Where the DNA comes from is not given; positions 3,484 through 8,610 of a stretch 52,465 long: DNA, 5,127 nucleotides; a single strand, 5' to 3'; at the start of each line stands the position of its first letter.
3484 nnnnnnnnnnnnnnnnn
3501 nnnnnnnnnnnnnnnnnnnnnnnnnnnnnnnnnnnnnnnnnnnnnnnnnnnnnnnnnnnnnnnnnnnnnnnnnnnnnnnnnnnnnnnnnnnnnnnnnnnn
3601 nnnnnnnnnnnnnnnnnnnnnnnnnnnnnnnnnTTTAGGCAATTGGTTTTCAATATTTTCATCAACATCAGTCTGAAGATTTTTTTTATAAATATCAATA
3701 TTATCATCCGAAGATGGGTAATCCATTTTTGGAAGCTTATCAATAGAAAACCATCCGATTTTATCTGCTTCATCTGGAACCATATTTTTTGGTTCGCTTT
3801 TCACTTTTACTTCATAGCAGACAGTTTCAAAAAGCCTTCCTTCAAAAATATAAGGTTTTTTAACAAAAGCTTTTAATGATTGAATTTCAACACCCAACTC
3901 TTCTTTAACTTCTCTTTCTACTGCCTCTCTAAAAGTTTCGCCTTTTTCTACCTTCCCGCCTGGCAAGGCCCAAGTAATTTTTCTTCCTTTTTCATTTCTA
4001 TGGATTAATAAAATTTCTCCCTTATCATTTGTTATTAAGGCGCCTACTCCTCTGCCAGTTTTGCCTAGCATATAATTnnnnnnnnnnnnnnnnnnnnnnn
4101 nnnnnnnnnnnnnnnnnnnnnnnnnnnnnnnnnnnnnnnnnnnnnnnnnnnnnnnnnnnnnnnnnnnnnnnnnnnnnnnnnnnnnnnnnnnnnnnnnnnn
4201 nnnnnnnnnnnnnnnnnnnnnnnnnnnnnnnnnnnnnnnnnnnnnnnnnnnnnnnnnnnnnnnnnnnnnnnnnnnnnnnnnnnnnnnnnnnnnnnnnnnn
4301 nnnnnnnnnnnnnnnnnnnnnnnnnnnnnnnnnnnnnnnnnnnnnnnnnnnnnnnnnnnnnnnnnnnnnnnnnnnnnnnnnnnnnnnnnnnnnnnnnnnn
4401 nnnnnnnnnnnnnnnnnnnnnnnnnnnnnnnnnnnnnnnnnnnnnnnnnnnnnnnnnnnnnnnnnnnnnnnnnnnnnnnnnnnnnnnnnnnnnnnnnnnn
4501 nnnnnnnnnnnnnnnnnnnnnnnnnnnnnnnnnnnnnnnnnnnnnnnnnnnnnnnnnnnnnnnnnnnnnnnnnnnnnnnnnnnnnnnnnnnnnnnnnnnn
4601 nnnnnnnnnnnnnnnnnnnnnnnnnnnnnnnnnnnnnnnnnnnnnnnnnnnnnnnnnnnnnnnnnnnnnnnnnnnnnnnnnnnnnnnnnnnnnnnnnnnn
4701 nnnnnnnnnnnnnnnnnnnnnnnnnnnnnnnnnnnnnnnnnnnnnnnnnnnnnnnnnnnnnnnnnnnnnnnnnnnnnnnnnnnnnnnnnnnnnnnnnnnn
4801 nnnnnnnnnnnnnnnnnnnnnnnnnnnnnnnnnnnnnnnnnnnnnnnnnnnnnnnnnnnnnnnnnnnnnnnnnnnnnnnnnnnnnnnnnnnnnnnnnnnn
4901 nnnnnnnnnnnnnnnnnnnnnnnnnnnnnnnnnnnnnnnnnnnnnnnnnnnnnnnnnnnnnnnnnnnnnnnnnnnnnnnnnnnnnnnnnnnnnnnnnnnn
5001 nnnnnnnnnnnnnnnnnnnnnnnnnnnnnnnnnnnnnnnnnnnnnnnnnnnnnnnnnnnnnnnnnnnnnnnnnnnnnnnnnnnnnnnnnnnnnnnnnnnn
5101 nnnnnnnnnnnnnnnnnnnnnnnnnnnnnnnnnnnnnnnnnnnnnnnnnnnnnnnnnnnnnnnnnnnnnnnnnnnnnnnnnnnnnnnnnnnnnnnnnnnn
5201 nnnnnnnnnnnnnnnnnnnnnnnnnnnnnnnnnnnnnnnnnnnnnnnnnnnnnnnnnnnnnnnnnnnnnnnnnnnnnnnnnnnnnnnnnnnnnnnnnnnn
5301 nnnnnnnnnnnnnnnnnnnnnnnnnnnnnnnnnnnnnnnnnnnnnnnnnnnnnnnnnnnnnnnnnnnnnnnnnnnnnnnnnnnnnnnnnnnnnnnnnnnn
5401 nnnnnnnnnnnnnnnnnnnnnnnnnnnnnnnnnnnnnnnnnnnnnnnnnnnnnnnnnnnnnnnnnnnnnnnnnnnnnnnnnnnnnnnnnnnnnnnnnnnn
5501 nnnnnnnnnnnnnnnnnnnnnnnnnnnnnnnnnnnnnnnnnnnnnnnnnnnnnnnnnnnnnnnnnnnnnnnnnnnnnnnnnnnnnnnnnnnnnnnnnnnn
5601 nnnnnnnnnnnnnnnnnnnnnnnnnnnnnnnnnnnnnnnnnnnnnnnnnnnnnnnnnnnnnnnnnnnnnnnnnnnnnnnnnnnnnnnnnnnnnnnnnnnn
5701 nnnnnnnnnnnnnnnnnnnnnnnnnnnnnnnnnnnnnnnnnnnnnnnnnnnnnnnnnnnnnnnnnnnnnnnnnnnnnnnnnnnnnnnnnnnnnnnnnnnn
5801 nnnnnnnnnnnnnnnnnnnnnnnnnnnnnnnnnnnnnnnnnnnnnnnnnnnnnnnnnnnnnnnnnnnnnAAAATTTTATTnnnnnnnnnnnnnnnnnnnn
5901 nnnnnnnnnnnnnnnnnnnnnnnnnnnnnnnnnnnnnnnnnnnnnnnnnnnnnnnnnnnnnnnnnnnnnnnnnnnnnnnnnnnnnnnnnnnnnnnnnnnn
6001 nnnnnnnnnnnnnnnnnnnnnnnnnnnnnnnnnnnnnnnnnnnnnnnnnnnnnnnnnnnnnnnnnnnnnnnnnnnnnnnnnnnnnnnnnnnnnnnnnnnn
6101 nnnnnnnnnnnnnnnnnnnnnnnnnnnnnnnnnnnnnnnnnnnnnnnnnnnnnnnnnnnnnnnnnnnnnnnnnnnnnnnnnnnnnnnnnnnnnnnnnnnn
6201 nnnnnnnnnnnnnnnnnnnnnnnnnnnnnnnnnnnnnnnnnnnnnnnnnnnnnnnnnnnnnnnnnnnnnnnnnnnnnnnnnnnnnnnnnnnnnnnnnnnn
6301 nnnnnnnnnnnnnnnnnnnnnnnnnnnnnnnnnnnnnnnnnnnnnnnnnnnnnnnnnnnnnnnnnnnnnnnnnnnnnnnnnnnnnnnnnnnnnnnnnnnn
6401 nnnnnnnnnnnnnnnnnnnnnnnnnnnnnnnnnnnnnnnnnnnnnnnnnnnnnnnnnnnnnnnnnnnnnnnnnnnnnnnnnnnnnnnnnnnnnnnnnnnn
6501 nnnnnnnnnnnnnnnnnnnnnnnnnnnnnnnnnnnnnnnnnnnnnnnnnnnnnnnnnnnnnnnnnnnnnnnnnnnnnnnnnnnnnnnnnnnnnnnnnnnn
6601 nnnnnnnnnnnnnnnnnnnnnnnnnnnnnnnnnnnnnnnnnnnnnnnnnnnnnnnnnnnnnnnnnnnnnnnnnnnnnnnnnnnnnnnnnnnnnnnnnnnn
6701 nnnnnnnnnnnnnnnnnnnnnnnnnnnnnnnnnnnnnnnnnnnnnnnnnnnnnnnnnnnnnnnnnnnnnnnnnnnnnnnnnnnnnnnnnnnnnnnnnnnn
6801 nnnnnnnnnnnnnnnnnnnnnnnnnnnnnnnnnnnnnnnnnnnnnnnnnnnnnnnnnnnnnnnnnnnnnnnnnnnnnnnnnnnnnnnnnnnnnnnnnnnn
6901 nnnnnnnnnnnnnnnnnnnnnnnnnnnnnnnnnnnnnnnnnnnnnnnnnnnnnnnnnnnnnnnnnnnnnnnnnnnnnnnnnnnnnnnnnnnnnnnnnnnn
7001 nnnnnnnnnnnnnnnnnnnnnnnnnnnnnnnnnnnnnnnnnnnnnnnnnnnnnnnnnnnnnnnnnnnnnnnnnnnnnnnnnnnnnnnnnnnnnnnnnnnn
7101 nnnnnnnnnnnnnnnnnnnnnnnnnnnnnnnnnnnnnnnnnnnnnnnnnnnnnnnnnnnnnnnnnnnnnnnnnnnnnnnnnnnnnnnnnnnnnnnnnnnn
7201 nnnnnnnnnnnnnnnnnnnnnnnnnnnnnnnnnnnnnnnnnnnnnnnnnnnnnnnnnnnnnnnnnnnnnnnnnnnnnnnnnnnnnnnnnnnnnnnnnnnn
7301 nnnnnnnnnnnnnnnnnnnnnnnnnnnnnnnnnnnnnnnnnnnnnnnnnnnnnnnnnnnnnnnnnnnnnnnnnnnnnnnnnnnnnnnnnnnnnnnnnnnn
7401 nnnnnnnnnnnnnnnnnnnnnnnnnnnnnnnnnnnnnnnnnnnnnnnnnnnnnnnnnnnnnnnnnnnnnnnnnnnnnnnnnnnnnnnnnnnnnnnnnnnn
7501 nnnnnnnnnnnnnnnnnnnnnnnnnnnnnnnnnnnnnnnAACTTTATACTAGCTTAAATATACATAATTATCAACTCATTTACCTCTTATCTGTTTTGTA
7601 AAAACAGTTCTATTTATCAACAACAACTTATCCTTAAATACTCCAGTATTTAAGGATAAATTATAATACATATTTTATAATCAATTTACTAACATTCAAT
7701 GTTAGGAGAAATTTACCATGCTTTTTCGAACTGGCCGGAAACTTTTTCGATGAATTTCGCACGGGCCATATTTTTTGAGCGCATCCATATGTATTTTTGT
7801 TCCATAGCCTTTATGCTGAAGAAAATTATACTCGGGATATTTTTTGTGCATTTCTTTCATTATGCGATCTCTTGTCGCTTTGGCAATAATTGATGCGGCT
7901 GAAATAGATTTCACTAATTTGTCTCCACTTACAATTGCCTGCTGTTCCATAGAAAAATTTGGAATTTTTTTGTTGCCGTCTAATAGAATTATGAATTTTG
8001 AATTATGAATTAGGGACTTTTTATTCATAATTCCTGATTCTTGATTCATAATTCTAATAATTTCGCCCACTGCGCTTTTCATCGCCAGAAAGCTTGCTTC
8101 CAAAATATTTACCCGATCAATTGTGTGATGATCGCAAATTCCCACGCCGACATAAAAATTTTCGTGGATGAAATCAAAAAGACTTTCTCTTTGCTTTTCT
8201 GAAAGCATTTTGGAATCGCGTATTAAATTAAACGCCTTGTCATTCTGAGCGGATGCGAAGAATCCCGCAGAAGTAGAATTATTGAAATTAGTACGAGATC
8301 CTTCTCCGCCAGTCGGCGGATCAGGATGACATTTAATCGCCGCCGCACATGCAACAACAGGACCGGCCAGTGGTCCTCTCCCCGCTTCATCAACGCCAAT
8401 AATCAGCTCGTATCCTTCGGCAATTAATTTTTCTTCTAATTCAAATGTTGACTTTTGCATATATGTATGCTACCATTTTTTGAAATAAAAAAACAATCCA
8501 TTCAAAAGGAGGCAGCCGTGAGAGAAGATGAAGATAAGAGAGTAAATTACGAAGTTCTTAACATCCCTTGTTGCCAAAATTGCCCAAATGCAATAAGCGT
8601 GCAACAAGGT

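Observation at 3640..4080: Complete Nudix hydrolase domain inserted inside isoleucyl-tRNA synthetase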

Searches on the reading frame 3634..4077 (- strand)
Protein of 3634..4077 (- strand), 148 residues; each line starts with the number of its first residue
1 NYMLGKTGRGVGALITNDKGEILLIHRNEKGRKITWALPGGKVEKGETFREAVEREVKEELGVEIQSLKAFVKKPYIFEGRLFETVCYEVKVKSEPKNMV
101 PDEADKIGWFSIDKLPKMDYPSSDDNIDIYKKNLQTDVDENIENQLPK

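Call 18: search_solved_structures(query=window:3634-4077:-, max_evalue=0.001, show_alignments=3)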
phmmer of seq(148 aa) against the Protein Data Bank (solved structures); distinct sequences matched with E-value up to 0.001: 85 (the best 60 are shown).
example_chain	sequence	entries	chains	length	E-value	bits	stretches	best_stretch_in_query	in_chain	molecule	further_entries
4dyw_A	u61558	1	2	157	9.8e-13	51.4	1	10-117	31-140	MutT/NUDIX family protein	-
6fl4_A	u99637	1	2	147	1.7e-11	47.4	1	17-118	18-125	Nudix hydrolase 1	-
5gp0_E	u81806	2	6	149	1.8e-11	47.3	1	17-118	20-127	Nudix hydrolase 1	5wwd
6dby_A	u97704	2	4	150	1.8e-11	47.3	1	17-118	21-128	Nudix hydrolase 1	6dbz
5x1x_A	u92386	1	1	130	1.2e-10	44.7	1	10-124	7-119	Mutator mutT protein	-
5wy6_E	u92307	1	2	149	1.2e-10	44.7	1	17-118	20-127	Nudix hydrolase 1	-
4kyx_A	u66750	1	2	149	1.7e-10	44.1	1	2-117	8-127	ADP-ribose pyrophosphatase MutT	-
3grn_A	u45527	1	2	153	2e-09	40.7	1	11-65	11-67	MutT related protein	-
6ypb_A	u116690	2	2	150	2.6e-09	40.3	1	19-120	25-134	Geranyl diphosphate phosphohydrolase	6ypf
3hhj_A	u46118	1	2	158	8.6e-09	38.6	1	14-127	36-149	Mutator mutT protein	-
3smd_A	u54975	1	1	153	9.2e-09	38.5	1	10-124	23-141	MutT/NUDIX family protein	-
7b66_A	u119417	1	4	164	1.2e-08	38.1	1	7-119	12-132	Nucleotide triphosphate diphosphatase NUDT15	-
5bon_A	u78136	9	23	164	1.3e-08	38.1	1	7-119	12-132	Probable 8-oxo-dGTP diphosphatase NUDT15 | Nucleotide triphosphate diphosphatase NUDT15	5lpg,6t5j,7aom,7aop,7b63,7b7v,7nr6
7b65_A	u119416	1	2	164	1.3e-08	38.1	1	7-119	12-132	Nucleotide triphosphate diphosphatase NUDT15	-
4v14_A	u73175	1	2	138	1.7e-08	37.7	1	12-126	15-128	MUTATOR MUTT PROTEIN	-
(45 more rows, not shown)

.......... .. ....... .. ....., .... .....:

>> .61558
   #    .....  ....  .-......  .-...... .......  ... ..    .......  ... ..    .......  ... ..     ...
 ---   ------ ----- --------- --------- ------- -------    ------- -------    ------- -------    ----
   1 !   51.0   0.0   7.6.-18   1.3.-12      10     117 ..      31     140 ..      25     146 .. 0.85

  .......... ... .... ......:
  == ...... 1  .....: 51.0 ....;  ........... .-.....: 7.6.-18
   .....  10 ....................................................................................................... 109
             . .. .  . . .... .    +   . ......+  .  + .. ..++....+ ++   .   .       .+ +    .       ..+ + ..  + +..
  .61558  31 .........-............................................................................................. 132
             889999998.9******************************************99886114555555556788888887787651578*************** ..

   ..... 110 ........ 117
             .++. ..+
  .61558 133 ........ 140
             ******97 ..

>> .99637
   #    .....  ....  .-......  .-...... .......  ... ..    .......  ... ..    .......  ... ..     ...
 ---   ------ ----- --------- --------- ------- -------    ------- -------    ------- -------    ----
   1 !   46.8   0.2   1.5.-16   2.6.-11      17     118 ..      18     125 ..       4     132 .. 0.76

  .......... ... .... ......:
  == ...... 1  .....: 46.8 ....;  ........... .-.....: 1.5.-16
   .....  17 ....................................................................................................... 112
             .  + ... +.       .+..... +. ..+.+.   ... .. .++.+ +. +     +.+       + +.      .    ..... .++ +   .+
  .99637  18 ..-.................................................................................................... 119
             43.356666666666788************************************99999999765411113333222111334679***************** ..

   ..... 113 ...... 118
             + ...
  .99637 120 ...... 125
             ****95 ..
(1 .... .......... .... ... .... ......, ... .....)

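Call 29: find_related_loci(query=A2, collection=genome_contigs, flank=6000)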
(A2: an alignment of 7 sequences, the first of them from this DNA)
Query A2 (148 aa) in genome_contigs; peptide patterns used: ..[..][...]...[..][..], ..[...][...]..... (x = any residue, [..] = any of these).
599 stretches matched a pattern (row limit reached: there are more); 220 encode a relative of the query (tblastn E <= 1e-3); the best 80 are kept; 80 distinct loci.
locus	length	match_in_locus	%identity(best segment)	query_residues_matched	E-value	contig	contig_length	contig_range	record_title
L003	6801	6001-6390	64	2-131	7e-52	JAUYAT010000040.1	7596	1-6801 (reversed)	MAG: bacterium isolate C19_concoct.bin.47 C19_k141_27916, whole genome shotgun sequence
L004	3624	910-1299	64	2-131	1e-50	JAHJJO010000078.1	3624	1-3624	MAG: Patescibacteria group bacterium isolate Modern_marine_rock_biofilm.mb.41 Modern_marine_rock.mb.41_k141_456947, whol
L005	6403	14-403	42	4-128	9e-23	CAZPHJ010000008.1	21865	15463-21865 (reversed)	MAG TPA_asm: uncultured Candidatus Saccharibacteria bacterium isolate SRP278252_co1_146 genome assembly, contig: NODE_39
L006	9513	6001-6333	41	10-117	2e-21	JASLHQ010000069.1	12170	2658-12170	MAG: Savagea sp. isolate SHSU.bins.68 k141_9775443, whole genome shotgun sequence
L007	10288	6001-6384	43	10-132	9e-21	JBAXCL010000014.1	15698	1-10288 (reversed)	MAG: archaeon isolate ELA192 MAG192_14, whole genome shotgun sequence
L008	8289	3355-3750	42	8-134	2e-20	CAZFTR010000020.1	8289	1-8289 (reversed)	MAG TPA_asm: uncultured Gammaproteobacteria bacterium isolate SRP167671_co2_209 genome assembly, contig: NODE_10585_leng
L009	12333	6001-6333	39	10-117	5e-18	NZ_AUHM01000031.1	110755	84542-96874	Inquilinus limosus DSM 16000 G537DRAFT_scaffold00025.25_C, whole genome shotgun sequence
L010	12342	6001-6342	41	8-116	2e-17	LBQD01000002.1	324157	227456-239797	MAG: Candidatus Moranbacteria bacterium GW2011_GWE2_35_2- UR69_C0002, whole genome shotgun sequence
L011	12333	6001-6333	37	10-117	3e-17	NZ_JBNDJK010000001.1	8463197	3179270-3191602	Inquilinus ginsengisoli strain V4I1 Ga0505336_01, whole genome shotgun sequence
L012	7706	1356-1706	38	9-122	2e-16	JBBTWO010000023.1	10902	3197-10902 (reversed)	MAG: Patescibacteria group bacterium isolate H41-bin046_1 H41_bin046_1_000000000023, whole genome shotgun sequence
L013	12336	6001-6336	36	8-116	2e-16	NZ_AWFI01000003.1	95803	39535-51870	Hyphomonas sp. L-53-1-40 contig11, whole genome shotgun sequence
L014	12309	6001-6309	41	12-115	5e-16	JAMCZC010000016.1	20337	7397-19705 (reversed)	MAG: Patescibacteria group bacterium isolate FK_Sedi_B_Bin.322 NODE_9161_length_20337_cov_41.9952, whole genome shotgun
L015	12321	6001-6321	34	10-116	2e-14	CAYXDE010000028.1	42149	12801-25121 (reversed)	MAG TPA_asm: uncultured Dehalococcoidia bacterium isolate SRP077602_co6_377 genome assembly, contig: NODE_1441_length_42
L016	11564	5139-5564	37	9-144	2e-14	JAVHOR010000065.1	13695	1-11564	MAG: Patescibacteria group bacterium isolate WB01no4_38_11 NODE_2731_length_13695_cov_6.753372, whole genome shotgun seq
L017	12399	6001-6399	36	7-136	8e-14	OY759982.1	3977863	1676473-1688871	MAG: Prolixibacteraceae bacterium isolate a65ce3e3-c5f4-4774-b918-da8a2197b833 genome assembly, chromosome: 2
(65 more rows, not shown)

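Call 68: search_protein_families(library=ncbifam, proteins=[window:3634-4077:-], max_evalue=0.000001)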
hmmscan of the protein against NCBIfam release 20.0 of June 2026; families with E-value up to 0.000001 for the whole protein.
seq(148 aa): 14 families
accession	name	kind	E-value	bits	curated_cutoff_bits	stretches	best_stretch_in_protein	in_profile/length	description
NF006530.0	PRK08999.1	equivalog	4.6e-18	65.3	245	1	12-126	10-123/315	Nudix family hydrolase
TIGR00586.1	mutt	equivalog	4.2e-16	59.1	97.9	1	13-126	10-122/129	8-oxo-dGTP diphosphatase MutT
NF008044.0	PRK10776.1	equivalog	1.8e-14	53.8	148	1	14-127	10-122/130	8-oxo-dGTP diphosphatase MutT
NF001299.0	PRK00241.1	equivalog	1.2e-10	41.3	158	1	15-119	142-242/263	NAD(+) diphosphatase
NF007834.0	PRK10546.1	equivalog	3.1e-10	40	156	1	12-69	7-65/135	pyrimidine (deoxy)nucleoside triphosphate diphosphatase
NF011963.0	PRK15434.1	subfamily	1.8e-09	37.5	146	1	14-66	23-75/159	GDP-mannose mannosyl hydrolase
NF041652.1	Nud_hyd_Dein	equivalog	4.4e-09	36.8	200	1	8-71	13-80/152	Nudix hydrolase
TIGR02705.1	nudix_YtkD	equivalog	6.7e-09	35.5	154.4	1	15-71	30-82/156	RNA deprotection pyrophosphohydrolase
NF001938.0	PRK00714.1-5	equivalog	7.7e-09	35.1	116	1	9-67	14-78/172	RNA pyrophosphohydrolase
NF003787.0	PRK05379.1-4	equivalog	1.8e-08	33.8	449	1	18-130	217-339/346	bifunctional nicotinamide-nucleotide adenylyltransferase/Nudix hydroxylase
NF003788.0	PRK05379.1-5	equivalog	2.4e-08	33.7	354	1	18-130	222-344/351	bifunctional nicotinamide-nucleotide adenylyltransferase/Nudix hydroxylase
NF012016.0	PRK15472.1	equivalog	3e-08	33.5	95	1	11-66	7-63/141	nucleoside triphosphatase NudI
NF052459.1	OxoGTPPhMutT1Mycb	equivalog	3.3e-08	33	475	1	18-130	16-125/292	8-oxo-(d)GTP phosphatase MutT1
NF001937.0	PRK00714.1-4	equivalog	3.5e-08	33.2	139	1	10-73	10-70/161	RNA pyrophosphohydrolase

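Call 69: search_protein_families(library=padloc, proteins=[window:3634-4077:-], max_evalue=0.01)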
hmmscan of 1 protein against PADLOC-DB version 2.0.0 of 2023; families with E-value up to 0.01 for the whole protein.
seq(148 aa): 1 family
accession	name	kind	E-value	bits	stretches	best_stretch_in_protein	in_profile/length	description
PDLC04899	PDC-S07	-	9.9e-22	75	1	9-127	8-124/135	-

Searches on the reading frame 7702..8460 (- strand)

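Call 64: search_protein_families(library=pfam, proteins=[window:7702-8460:-], max_evalue=0.00001)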
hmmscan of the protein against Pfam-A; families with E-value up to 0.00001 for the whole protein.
window:7702-8460:- (252 aa): 1 family
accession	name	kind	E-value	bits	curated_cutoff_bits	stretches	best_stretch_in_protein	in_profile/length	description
PF01351.25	RNase_HII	-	4.4e-30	105.5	25.8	2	80-243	35-198/199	Ribonuclease HII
